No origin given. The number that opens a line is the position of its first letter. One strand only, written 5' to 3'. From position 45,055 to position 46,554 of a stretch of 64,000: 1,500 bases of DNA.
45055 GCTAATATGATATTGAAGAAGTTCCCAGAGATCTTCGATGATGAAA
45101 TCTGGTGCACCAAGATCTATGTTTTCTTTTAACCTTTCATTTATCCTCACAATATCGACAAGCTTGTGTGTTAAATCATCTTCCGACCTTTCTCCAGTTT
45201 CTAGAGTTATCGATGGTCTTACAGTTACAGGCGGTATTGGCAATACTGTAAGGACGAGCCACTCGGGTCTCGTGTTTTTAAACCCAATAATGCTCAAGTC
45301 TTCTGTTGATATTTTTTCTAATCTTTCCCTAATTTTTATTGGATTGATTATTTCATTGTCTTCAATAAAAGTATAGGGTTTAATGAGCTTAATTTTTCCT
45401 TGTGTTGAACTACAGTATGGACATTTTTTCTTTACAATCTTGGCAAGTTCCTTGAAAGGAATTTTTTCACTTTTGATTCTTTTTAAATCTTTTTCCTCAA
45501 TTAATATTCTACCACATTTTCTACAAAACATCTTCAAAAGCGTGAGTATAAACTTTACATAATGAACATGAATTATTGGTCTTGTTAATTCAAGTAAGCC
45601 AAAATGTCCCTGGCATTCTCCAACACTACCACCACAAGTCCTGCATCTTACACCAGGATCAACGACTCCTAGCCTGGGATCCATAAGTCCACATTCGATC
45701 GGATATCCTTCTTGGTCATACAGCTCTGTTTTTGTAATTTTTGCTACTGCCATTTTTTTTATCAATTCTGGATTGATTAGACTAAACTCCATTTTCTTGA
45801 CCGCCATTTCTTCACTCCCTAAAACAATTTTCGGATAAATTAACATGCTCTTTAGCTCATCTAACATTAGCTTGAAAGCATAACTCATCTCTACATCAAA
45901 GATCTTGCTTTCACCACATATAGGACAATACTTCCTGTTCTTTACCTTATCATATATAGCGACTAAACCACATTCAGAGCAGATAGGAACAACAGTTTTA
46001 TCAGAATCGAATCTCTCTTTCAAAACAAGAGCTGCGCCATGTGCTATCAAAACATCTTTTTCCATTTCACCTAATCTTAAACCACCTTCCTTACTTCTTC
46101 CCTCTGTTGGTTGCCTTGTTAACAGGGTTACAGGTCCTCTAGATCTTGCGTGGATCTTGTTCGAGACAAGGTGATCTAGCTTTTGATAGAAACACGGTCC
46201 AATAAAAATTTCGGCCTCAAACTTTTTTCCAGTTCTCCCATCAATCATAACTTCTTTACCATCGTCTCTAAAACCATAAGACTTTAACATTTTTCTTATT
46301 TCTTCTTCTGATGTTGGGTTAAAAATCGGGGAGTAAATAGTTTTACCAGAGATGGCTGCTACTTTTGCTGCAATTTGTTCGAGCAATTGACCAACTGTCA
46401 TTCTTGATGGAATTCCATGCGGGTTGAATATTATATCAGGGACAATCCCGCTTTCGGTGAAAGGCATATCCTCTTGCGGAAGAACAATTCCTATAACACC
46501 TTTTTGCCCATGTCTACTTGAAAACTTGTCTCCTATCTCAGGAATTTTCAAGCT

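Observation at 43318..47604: RNA polymerase subunits B' and A' encoded as a single 1428-codon frame (no stop at the junction)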

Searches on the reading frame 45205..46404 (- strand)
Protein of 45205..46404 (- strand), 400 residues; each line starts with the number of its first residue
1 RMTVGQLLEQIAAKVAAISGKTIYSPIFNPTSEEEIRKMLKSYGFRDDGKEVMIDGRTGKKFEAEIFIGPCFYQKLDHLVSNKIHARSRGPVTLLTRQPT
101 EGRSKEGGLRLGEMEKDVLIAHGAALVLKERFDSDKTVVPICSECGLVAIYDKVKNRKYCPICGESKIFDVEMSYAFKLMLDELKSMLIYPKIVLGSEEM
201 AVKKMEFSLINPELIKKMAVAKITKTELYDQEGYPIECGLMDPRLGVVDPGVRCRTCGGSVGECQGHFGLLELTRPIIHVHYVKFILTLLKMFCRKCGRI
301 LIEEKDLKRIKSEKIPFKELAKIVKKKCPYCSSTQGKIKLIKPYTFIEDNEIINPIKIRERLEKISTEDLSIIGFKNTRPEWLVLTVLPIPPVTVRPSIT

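Call 30: search_protein_representatives(protein=window:45205-46404:-)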
Query: 400 residues. Proteins with E-value up to 0.001 (for the whole library): 14389; up to 1e-10: 8277; up to 1e-30: 1142. The best 150 are listed.
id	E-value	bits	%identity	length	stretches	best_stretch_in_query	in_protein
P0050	2.0e-178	609.9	69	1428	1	1-400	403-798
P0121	1.4e-80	287.8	61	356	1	202-400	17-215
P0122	1.3e-73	264.9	65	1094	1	1-195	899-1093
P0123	1.5e-69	251.4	61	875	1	1-195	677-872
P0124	1.6e-65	238.2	55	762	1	1-197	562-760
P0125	2.1e-65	237.8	58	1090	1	1-197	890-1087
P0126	1.2e-64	235.3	57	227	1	1-195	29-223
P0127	6.0e-64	233.0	56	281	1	1-195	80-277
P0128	1.2e-62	228.7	54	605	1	1-195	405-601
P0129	1.9e-62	228.1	54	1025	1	1-199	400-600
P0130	4.7e-62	226.8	57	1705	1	1-197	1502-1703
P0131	6.5e-60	219.7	47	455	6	85-149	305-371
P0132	2.5e-59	217.8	51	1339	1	202-400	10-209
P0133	1.2e-58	215.6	53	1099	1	1-196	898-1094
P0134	1.3e-58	215.4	58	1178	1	202-400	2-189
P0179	2.3e-47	178.4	36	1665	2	1-303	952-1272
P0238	8.0e-43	163.5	35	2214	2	6-301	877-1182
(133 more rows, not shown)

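Call 31: search_protein_families(library=pfam, proteins=[P0179, P0238, P0129, P0131])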
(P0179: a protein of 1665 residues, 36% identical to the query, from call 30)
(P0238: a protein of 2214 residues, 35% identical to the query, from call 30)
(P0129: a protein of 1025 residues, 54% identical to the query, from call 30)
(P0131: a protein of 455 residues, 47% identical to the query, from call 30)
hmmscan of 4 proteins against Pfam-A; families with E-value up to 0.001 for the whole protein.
P0179 (1665 aa): 7 families
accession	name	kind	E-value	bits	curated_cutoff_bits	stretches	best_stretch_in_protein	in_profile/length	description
PF00562.33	RNA_pol_Rpb2_6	-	8.4e-108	361.3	23.4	1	689-1056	4-373/373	RNA polymerase Rpb2, domain 6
PF04997.17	RNA_pol_Rpb1_1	-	8.3e-49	167.1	39.7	1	1171-1527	3-310/312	RNA polymerase Rpb1, domain 1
PF00623.25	RNA_pol_Rpb1_2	-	1.4e-33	116.9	25.3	1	1531-1656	1-124/166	RNA polymerase Rpb1, domain 2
PF04563.20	RNA_pol_Rpb2_1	-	1.4e-26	93.8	28.2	1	24-441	1-202/203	RNA polymerase beta subunit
PF04560.25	RNA_pol_Rpb2_7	-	2.6e-20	73.1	32.1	1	1058-1155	1-85/87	RNA polymerase Rpb2, domain 7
PF04565.21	RNA_pol_Rpb2_3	-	3.2e-12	46.9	21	1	468-529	4-68/68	RNA polymerase Rpb2, domain 3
PF04566.18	RNA_pol_Rpb2_4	-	1e-07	32.4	28.7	1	560-622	1-61/62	RNA polymerase Rpb2, domain 4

P0238 (2214 aa): 9 families
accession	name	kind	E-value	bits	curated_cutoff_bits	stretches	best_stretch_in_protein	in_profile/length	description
PF00562.33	RNA_pol_Rpb2_6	-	1.5e-51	176.1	23.4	1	617-976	5-373/373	RNA polymerase Rpb2, domain 6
PF04997.17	RNA_pol_Rpb1_1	-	2.1e-46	159.1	39.7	2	1215-1343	180-311/312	RNA polymerase Rpb1, domain 1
PF00623.25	RNA_pol_Rpb1_2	-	1.5e-37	129.9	25.3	1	1346-1508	1-164/166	RNA polymerase Rpb1, domain 2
PF04998.22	RNA_pol_Rpb1_5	-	7.4e-30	104.7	28.5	1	1754-2162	1-266/267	RNA polymerase Rpb1, domain 5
PF04563.20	RNA_pol_Rpb2_1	-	4e-16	59.6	28.2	1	23-271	2-156/203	RNA polymerase beta subunit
PF04560.25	RNA_pol_Rpb2_7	-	4.2e-15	56.4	32.1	1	978-1065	1-85/87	RNA polymerase Rpb2, domain 7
PF04565.21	RNA_pol_Rpb2_3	-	3.5e-12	46.7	21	1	410-474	1-68/68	RNA polymerase Rpb2, domain 3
PF04983.23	RNA_pol_Rpb1_3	-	3.3e-10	40.5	28.9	1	1513-1648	1-156/162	RNA polymerase Rpb1, domain 3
PF04566.18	RNA_pol_Rpb2_4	-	0.00073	20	28.7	0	530-556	36-62/62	RNA polymerase Rpb2, domain 4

P0129 (1025 aa): 5 families
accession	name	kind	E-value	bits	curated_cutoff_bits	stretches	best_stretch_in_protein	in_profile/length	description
PF00562.33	RNA_pol_Rpb2_6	-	4.8e-132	441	23.4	1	136-503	3-372/373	RNA polymerase Rpb2, domain 6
PF04560.25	RNA_pol_Rpb2_7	-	9e-28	97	32.1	1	506-595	1-85/87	RNA polymerase Rpb2, domain 7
PF04566.18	RNA_pol_Rpb2_4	-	2.4e-20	72.8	28.7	1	5-66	1-62/62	RNA polymerase Rpb2, domain 4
PF04567.22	RNA_pol_Rpb2_5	-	2.9e-08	34.9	21.1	1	87-120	1-34/66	RNA polymerase Rpb2, domain 5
PF13384.12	HTH_23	-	0.00072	19.7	24.6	0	895-932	4-39/50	Homeodomain-like domain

P0131 (455 aa): 2 families
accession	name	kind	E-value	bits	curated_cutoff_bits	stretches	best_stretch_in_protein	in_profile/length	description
PF04560.25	RNA_pol_Rpb2_7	-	2.1e-54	182.3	32.1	3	327-450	1-84/87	RNA polymerase Rpb2, domain 7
PF00562.33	RNA_pol_Rpb2_6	-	1.4e-24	87.4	23.4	2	28-90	301-361/373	RNA polymerase Rpb2, domain 6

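Call 55: find_encoding_contigs(protein=P0238, flank=8000, max_places=2)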
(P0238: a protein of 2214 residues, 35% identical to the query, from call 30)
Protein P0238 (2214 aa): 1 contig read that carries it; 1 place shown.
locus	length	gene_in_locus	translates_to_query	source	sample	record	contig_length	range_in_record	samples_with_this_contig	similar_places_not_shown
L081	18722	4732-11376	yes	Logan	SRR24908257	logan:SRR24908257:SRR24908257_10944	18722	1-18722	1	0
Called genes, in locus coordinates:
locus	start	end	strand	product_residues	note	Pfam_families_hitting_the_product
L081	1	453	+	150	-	?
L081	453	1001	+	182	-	-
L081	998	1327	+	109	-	-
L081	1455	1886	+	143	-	PF01090:Ribosomal_S19e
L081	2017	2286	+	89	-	-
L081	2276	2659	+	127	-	-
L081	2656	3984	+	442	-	PF03725:RNase_PH_C (faint)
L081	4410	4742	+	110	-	-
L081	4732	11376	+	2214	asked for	PF04563:RNA_pol_Rpb2_1, PF04565:RNA_pol_Rpb2_3, PF00562:RNA_pol_Rpb2_6, PF04560:RNA_pol_Rpb2_7, PF04997:RNA_pol_Rpb1_1, PF00623:RNA_pol_Rpb1_2, PF04983:RNA_pol_Rpb1_3, PF04998:RNA_pol_Rpb1_5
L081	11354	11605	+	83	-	-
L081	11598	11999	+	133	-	PF00164:Ribosom_S12_S23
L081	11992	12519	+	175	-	PF00177:Ribosomal_S7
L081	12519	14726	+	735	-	PF00009:GTP_EFTU, PF14492:EFG_III, PF03764:EFG_IV, PF00679:EFG_C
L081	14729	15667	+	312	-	PF00867:XPG_I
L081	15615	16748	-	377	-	PF02934:GatB_N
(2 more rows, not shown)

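Call 58: find_encoding_contigs(protein=P0179, flank=8000, max_places=2)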
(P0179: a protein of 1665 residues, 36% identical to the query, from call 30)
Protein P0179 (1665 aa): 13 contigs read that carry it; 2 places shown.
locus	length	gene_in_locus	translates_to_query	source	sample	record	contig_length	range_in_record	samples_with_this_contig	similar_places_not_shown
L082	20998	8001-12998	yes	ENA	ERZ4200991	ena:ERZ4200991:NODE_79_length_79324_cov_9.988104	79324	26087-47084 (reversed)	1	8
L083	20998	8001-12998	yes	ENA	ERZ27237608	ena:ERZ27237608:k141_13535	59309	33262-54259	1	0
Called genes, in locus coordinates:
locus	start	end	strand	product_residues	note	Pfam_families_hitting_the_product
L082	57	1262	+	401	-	PF09588:YqaJ (weak)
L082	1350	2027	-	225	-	PF08123:DOT1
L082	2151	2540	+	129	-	PF01541:GIY-YIG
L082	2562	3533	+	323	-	-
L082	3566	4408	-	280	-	-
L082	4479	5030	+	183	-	-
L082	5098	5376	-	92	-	-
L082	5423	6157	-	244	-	PF00226:DnaJ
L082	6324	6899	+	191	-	-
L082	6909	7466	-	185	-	-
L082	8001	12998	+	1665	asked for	PF04563:RNA_pol_Rpb2_1, PF04565:RNA_pol_Rpb2_3, PF04566:RNA_pol_Rpb2_4, PF00562:RNA_pol_Rpb2_6, PF04560:RNA_pol_Rpb2_7, PF04997:RNA_pol_Rpb1_1, PF00623:RNA_pol_Rpb1_2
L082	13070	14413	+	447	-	-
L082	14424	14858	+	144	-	-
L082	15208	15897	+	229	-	-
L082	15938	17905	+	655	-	-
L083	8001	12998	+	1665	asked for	PF04563:RNA_pol_Rpb2_1, PF04565:RNA_pol_Rpb2_3, PF04566:RNA_pol_Rpb2_4, PF00562:RNA_pol_Rpb2_6, PF04560:RNA_pol_Rpb2_7, PF04997:RNA_pol_Rpb1_1, PF00623:RNA_pol_Rpb1_2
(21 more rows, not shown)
